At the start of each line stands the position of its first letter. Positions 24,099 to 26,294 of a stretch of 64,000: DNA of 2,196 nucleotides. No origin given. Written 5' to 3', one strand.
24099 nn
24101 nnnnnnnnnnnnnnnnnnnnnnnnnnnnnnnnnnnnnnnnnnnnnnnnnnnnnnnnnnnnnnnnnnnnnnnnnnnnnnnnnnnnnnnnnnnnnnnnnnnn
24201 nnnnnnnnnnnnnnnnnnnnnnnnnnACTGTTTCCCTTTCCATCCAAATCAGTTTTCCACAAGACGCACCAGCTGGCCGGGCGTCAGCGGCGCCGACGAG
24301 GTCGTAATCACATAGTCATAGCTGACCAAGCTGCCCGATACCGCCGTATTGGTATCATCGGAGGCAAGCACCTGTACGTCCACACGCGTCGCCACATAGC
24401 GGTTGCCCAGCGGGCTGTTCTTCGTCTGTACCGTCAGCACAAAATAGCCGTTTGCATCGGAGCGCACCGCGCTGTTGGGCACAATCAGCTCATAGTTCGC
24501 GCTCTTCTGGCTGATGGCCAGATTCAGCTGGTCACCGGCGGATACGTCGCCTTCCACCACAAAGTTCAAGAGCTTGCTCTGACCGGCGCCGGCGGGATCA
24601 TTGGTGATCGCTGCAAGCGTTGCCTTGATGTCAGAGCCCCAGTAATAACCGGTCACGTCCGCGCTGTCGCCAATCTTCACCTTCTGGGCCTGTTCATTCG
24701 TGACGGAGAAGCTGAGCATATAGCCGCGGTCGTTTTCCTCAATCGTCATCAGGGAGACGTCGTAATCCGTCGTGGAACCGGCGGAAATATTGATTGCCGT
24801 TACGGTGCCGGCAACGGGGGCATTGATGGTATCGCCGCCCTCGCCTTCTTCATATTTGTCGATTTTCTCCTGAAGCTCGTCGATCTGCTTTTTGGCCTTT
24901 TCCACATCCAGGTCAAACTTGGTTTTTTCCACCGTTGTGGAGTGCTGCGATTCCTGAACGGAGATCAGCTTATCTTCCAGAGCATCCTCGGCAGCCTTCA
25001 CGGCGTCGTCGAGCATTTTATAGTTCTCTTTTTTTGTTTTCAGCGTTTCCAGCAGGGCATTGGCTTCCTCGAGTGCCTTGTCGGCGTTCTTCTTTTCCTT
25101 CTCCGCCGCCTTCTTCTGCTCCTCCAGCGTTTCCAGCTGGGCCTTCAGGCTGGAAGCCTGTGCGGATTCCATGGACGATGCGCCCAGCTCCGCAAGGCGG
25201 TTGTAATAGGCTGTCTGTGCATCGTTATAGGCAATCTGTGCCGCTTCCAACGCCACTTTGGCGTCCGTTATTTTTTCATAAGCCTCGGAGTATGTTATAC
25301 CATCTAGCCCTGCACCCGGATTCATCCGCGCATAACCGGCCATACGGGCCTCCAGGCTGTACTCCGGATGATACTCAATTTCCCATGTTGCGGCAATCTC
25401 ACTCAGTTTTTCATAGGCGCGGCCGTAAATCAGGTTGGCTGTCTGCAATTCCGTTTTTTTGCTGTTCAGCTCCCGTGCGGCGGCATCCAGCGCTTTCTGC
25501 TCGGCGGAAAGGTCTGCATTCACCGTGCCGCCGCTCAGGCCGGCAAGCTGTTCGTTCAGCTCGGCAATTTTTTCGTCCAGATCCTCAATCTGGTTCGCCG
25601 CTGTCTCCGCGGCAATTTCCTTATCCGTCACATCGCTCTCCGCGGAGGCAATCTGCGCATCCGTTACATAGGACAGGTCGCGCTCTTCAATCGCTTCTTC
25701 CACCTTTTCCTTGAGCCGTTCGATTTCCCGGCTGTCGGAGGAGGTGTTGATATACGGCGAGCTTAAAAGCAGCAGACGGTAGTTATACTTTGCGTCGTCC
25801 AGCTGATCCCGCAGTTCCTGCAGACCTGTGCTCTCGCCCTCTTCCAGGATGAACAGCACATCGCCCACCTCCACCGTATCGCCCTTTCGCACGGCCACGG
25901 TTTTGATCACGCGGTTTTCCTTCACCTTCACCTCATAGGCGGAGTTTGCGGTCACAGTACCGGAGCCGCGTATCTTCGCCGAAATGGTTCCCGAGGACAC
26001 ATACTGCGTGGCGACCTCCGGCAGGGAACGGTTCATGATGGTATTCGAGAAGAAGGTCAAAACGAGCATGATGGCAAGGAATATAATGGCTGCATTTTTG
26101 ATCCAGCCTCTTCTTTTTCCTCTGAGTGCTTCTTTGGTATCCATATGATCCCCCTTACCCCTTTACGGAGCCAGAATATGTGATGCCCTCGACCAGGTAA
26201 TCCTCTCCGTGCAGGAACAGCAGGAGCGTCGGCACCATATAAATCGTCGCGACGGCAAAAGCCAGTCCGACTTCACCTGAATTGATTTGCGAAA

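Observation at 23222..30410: Sugar ABC importer operon that continues into a giant HlyD-like adaptor and a MacB-periplasmic-domain-only protein, with no ATPase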

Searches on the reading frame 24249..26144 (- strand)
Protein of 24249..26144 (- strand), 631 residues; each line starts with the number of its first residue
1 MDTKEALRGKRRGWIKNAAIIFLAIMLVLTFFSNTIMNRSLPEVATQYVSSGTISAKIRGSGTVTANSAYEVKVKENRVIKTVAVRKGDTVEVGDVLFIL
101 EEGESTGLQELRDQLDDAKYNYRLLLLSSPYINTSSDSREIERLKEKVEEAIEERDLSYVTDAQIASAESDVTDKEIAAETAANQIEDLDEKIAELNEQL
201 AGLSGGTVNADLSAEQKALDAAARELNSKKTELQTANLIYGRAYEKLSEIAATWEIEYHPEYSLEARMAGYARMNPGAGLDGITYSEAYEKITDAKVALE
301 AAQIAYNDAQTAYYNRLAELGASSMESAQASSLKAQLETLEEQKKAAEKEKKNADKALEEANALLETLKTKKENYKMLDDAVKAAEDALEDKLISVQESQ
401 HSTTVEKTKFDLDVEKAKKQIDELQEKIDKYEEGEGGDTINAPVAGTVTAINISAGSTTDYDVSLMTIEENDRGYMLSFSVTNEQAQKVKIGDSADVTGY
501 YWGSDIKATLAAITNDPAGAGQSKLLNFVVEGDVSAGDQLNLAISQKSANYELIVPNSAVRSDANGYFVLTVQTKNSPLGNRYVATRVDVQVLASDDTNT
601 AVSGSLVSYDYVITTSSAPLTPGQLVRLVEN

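Call 4: search_protein_families(library=pfam, proteins=[window:24249-26144:-], max_evalue=0.01)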
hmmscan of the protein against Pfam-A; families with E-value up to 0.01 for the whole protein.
window:24249-26144:- (631 aa): 4 families
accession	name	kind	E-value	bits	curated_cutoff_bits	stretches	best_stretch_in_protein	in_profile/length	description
PF13533.13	Biotin_lipoyl_2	-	5e-08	33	29.8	1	79-101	10-32/32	Biotin-lipoyl like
PF13437.12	HlyD_3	-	6.7e-08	33.7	22.2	1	439-531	1-92/106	HlyD family secretion protein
PF00364.28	Biotin_lipoyl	-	3.2e-06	27.3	22.1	0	71-100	44-73/73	Biotin-requiring enzyme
PF16576.10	HlyD_D23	-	0.0016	18.2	30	0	413-513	78-184/214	Barrel-sandwich domain of CusB or HlyD membrane-fusion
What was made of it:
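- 24249..26144 (-): 631-aa membrane-fusion protein. It has an N-terminal TM anchor (about residues 15-37), a lipoyl domain split by a coiled-coil hairpin of about 340 aa, a beta-barrel and a YknX-type C-terminal membrane-proximal domain. Pfam Biotin_lipoyl_2 and HlyD_3 (call 4).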

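Call 19: search_protein_families(library=ncbifam, proteins=[window:24249-26144:-], max_evalue=0.01)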
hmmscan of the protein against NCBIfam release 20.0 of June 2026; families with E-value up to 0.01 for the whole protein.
window:24249-26144:- (631 aa): 16 families
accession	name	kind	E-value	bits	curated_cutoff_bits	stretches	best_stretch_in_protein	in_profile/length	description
TIGR01730.1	RND_mfp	subfamily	2.5e-20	72.7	94.9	2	379-628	77-321/322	efflux RND transporter periplasmic adaptor subunit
TIGR01843.1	type_I_hlyD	subfamily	1.8e-09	37.1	208.65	2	53-259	26-244/422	HlyD family type I secretion periplasmic adaptor subunit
TIGR00998.1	8a0101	subfamily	2.5e-07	30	390.8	1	326-507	99-273/334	EmrA/EmrK family multidrug efflux transporter periplasmic adaptor subunit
NF045780.1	TrlF_fam_ATP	equivalog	2.5e-06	26.5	350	1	134-433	441-708/944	TrlF family AAA-like ATPase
NF033930.1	pneumo_PspA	exception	6.5e-06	25.2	850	2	166-237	276-343/659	pneumococcal surface protein A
NF045487.1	ASRP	equivalog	2.3e-05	23.2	300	1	138-235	337-433/593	archaea-specific SMC-related protein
NF002572.0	PRK02224.1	equivalog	2.6e-05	22.7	1087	2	327-433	250-356/888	DNA double-strand break repair ATPase Rad50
TIGR02971.1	heterocyst_DevB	subfamily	8.1e-05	22.2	129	1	287-498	59-263/327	ABC exporter membrane fusion protein, DevB family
TIGR02168.1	SMC_prok_B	equivalog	8.6e-05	20.5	567.35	1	108-258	800-951/1181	chromosome segregation protein SMC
NF041751.2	sbcc_Staph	equivalog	0.00061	17.9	920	1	298-433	546-682/1007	exonuclease subunit SbcC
NF008438.0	PRK11281.1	equivalog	0.00077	17.3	991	1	323-430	31-139/1113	mechanosensitive channel MscK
NF007785.0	PRK10476.1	equivalog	0.00092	18.1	376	1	338-498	117-268/347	multidrug transporter subunit MdtN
NF038010.1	ABC_adapt_DarC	equivalog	0.001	17.9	450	1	328-618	114-406/417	darobactin export ABC transporter periplasmic adaptor subunit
TIGR04320.1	Surf_Exclu_PgrA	domain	0.0013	18.1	70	1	285-371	272-358/360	SEC10/PgrA surface exclusion domain-containing protein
NF041035.1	Rad50_Halo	equivalog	0.002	16.5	1000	0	301-433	314-444/883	DNA double-strand break repair ATPase Rad50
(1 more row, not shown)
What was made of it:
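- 24249..26144 (-): NCBIfam RND_mfp and type_I_hlyD, below cutoff (call 19).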

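Call 24: search_solved_structures(query=window:24249-26144:-, max_evalue=0.1)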
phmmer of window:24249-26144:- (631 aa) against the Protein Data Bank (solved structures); distinct sequences matched with E-value up to 0.1: 2.
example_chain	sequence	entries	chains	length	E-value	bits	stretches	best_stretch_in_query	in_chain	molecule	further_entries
5nen_A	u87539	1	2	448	0.00098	21.1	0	60-118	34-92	Lipase C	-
8dck_C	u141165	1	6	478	0.0067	18.3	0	56-101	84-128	Membrane fusion protein (MFP) family protein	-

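Call 34: find_homologous_proteins(query=window:24249-26144:-)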
Query window:24249-26144:- (631 aa): 6561 proteins with E <= 0.001 among 8000 candidates; the best 120 are listed.
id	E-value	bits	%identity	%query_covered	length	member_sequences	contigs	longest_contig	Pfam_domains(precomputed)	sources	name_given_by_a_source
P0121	0.0e+0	1312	99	100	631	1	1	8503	PF25989.1,PF00364.29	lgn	-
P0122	0.0e+0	1309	99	100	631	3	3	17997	PF00364.29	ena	-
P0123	0.0e+0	1298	98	100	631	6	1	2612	PF25989.1,PF00364.29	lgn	-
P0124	0.0e+0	1286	98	100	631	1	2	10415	PF25989.1,PF00364.29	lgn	-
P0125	0.0e+0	1284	97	100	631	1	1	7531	PF00364.29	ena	-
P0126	0.0e+0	1284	97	100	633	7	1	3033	PF25989.1,PF00364.29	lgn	-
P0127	0.0e+0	1280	97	100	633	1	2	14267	PF25989.1,PF00364.29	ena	-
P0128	0.0e+0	1279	97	100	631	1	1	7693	PF25989.1,PF00364.29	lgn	-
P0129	0.0e+0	1279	97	100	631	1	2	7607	PF25989.1,PF00364.29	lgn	-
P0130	0.0e+0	1255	99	96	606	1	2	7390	PF25989.1,PF00364.29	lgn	-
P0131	0.0e+0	1234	98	96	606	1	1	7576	PF25989.1,PF00364.29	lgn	-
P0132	0.0e+0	1221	97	96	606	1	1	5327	PF25989.1,PF00364.29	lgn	-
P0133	0.0e+0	1215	97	96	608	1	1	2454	PF25989.1,PF00364.29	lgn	-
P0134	0.0e+0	1166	94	96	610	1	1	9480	PF25989.1,PF00364.29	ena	-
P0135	0.0e+0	1089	83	100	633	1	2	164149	PF25989.1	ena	-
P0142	4.2e-298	1008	78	100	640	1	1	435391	PF25989.1,PF00364.29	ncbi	-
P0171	3.4e-123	430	42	99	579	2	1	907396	PF00364.29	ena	-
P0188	1.4e-119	418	41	99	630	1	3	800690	PF00364.29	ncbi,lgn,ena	-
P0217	1.2e-117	412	39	99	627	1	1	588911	PF25984.1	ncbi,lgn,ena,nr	ncbi:MAG: hypothetical protein CVU91_03215 [Firmicutes bacterium HGW-Firmicutes-16]|nr:MAG: hypothet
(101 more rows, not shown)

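Call 35: find_encoding_contigs(protein=P0188, flank=9000, max_places=1)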
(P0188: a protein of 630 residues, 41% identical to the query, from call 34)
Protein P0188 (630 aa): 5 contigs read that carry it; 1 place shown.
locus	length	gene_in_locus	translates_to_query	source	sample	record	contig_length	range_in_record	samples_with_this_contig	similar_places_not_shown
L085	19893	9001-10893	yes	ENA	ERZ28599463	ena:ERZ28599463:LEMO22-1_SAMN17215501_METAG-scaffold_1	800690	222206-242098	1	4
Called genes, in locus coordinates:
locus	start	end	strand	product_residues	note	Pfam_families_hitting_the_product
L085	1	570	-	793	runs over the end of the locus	PF07833:Cu_amine_oxidN1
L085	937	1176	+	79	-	-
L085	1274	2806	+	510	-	PF00990:GGDEF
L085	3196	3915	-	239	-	PF00882:Zn_dep_PLPC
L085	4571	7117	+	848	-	PF01547:SBP_bac_1, PF13416:SBP_bac_8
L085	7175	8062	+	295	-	PF00528:BPD_transp_1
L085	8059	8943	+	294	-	PF00528:BPD_transp_1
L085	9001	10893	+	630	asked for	PF00364:Biotin_lipoyl (faint)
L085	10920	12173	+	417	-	PF12704:MacB_PCD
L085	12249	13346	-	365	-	-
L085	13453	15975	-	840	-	PF02687:FtsX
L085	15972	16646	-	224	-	PF00005:ABC_tran, PF02463:SMC_N, PF13304:AAA_21 (faint)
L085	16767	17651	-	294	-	PF00512:HisKA, PF02518:HATPase_c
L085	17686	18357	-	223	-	PF00072:Response_reg, PF00486:Trans_reg_C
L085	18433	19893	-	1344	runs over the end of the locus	PF25596:CPSase_L_D1, PF02786:CPSase_L_D2, PF02787:CPSase_L_D3, PF25596:CPSase_L_D1, PF02655:ATP-grasp_3, PF02786:CPSase_L_D2, PF02142:MGS, PF01678:DAP_epimerase, +3 more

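Call 36: find_encoding_contigs(protein=P0217, flank=9000, max_places=1)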
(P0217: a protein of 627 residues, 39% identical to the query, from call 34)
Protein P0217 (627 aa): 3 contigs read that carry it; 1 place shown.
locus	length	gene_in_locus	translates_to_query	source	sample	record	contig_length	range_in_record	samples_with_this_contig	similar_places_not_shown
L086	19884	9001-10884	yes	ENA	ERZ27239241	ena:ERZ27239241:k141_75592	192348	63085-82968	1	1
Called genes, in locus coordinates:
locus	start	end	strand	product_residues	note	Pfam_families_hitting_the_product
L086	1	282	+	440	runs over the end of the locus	PF00905:Transpeptidase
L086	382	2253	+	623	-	PF00005:ABC_tran, PF02463:SMC_N (faint), PF13555:AAA_29 (faint), PF01926:MMR_HSR1 (faint), PF13304:AAA_21 (faint), PF12848:ABC_tran_Xtn, PF00005:ABC_tran, PF16326:ABC_tran_CTD (weak)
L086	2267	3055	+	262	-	PF02698:DUF218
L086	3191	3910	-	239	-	PF00882:Zn_dep_PLPC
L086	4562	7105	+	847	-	PF01547:SBP_bac_1 (weak)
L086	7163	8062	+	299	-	PF00528:BPD_transp_1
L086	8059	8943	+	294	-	PF00528:BPD_transp_1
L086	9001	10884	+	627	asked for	PF25984:BSH_YknX (faint)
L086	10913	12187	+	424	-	PF12704:MacB_PCD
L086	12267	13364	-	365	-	-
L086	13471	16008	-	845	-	PF02687:FtsX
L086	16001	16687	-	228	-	PF00005:ABC_tran, PF13304:AAA_21 (faint), PF02463:SMC_N (weak)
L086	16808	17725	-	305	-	PF00512:HisKA, PF02518:HATPase_c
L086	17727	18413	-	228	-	PF00072:Response_reg, PF00486:Trans_reg_C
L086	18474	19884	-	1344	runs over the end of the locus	PF25596:CPSase_L_D1, PF02786:CPSase_L_D2, PF02787:CPSase_L_D3, PF25596:CPSase_L_D1, PF02655:ATP-grasp_3 (weak), PF02786:CPSase_L_D2, PF02142:MGS, PF01678:DAP_epimerase, +3 more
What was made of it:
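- The FtsX/ABC_tran pairs nearby in L085/L086 are separate convergent BceAB-like units with their own two-component system (calls 35, 36).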

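Call 37: find_encoding_contigs(protein=P0171, flank=9000, max_places=1)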
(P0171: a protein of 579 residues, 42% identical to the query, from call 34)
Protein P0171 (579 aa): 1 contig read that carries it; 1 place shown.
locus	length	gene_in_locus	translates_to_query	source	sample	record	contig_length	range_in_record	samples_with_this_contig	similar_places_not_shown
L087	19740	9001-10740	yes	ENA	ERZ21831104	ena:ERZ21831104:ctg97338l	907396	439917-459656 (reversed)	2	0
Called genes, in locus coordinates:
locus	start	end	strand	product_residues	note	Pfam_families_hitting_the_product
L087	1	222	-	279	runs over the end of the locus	-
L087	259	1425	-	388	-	PF23750:RsgI_M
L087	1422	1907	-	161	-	PF04542:Sigma70_r2, PF08281:Sigma70_r4_2, PF04545:Sigma70_r4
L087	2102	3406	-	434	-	PF13336:AcetylCoA_hyd_C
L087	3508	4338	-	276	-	PF01261:AP_endonuc_2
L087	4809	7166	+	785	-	PF01547:SBP_bac_1, PF13416:SBP_bac_8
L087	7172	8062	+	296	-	PF00528:BPD_transp_1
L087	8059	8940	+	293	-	PF00528:BPD_transp_1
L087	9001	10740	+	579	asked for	PF00364:Biotin_lipoyl (faint)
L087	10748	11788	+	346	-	PF12704:MacB_PCD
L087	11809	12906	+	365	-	PF02463:SMC_N (weak), PF03215:Rad17 (weak), PF00005:ABC_tran, PF17912:OB_MalK, PF08402:TOBE_2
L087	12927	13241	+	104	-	PF01906:YbjQ_1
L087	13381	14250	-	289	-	PF01381:HTH_3, PF07022:Phage_CI_repr (weak), PF12844:HTH_19, PF13384:HTH_23 (weak), PF13443:HTH_26, PF13560:HTH_31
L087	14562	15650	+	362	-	PF21088:MS_channel_1st, PF00924:MS_channel_2nd, PF21082:MS_channel_3rd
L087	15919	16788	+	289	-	PF00005:ABC_tran, PF13304:AAA_21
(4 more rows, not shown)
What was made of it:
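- Starting from distant MFP homologues, the same cassette is found (calls 35-37).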

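Call 45: search_solved_structures(query=A3, max_evalue=0.01)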
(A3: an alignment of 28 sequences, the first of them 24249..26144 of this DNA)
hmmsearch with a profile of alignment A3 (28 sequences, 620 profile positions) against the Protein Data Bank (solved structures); distinct sequences matched with E-value up to 0.01: 41.
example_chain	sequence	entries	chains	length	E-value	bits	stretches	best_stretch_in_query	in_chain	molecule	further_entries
5nik_D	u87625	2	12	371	2.5e-07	32.9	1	7-188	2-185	Macrolide export protein MacA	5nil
8dck_C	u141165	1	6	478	2.7e-07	32.7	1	305-484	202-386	Membrane fusion protein (MFP) family protein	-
9qgy_G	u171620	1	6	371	3.1e-07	32.6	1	7-196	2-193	Macrolide export protein MacA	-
5c21_A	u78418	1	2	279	5.4e-07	31.8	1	305-461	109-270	Chromosomal hemolysin D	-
5c22_A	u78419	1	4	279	5.9e-07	31.7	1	305-461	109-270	Chromosomal hemolysin D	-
4dk0_A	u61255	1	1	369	5.9e-07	31.7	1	43-267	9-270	Putative MacA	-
6vej_P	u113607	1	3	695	8e-07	31.2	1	58-174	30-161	Probable Resistance-Nodulation-Cell Division (RND) efflux membrane fusion protein,Probable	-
5nen_A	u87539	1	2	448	1.4e-06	30.4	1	58-217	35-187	Lipase C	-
7b9k_A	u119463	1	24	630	1.6e-06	30.2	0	412-461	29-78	Dihydrolipoyllysine-residue acetyltransferase component of pyruvate dehydrogenase complex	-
4dk1_A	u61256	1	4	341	9.9e-05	24.3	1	43-267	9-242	Putative MacA, Multidrug resistance protein mexA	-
4uxv_A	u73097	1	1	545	0.00031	22.7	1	161-403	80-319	SEPTATION RING FORMATION REGULATOR EZRA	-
9f5w_B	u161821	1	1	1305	0.00032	22.6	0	136-371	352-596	Structural maintenance of chromosomes protein 4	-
2efl_A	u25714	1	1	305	0.00095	21.1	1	187-391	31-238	Formin-binding protein 1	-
8gk8_C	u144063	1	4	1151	0.0011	20.8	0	393-461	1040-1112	Pyruvate carboxylase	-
3hb9_A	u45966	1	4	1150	0.0012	20.7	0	393-461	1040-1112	Pyruvate carboxylase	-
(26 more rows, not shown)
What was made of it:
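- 24249..26144 (-): A PDB profile search hits MacA, HlyD and LipC (call 45).
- On MacAB-type (type VII ABC) tripartite efflux pump: Calls 4, 19 and 45.
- Closest known: MacAB-TolC, and the Gram-positive MacAB-like pumps YknWXYZ. Different: The hairpin insert of 290-398 aa is nearly as long as the whole 371-aa MacA chain (length from call 45).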

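Call 68: find_encoding_contigs(protein=window:24249-26144:-, flank=3000, max_places=3)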
Protein window:24249-26144:- (631 aa): 2 contigs read that carry it; 1 place shown.
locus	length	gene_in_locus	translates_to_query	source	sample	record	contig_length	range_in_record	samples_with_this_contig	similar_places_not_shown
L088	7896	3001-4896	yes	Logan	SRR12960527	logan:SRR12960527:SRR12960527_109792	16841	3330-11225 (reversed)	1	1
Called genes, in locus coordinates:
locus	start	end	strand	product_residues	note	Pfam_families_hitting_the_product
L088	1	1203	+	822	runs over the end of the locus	-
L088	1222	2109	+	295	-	PF00528:BPD_transp_1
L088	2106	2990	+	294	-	PF00528:BPD_transp_1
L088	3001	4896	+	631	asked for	PF00364:Biotin_lipoyl (faint)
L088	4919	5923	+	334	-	PF12704:MacB_PCD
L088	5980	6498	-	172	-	PF12671:Amidase_6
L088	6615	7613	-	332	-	PF01636:APH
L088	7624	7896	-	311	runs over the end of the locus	PF00165:HTH_AraC (faint), PF12833:HTH_18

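Call 69: list_cluster_members(proteins=[P0142, P0390, P0005])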
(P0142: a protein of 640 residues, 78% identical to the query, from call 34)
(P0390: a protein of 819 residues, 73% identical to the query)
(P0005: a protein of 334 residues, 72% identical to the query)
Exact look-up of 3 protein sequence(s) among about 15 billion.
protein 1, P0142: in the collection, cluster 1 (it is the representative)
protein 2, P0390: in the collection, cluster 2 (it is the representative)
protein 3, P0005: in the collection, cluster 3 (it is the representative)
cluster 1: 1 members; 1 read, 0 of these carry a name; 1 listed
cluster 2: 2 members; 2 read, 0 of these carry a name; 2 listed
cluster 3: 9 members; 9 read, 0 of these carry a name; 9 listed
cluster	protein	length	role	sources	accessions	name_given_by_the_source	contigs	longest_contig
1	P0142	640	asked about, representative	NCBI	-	-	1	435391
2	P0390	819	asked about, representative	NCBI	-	-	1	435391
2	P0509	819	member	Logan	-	-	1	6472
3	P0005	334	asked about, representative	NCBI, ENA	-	-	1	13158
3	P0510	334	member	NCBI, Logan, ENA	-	-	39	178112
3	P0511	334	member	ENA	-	-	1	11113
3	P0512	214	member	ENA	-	-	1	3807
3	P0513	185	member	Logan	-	-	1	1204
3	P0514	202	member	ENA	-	-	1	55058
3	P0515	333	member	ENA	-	-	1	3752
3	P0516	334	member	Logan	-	-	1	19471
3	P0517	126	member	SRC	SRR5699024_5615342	-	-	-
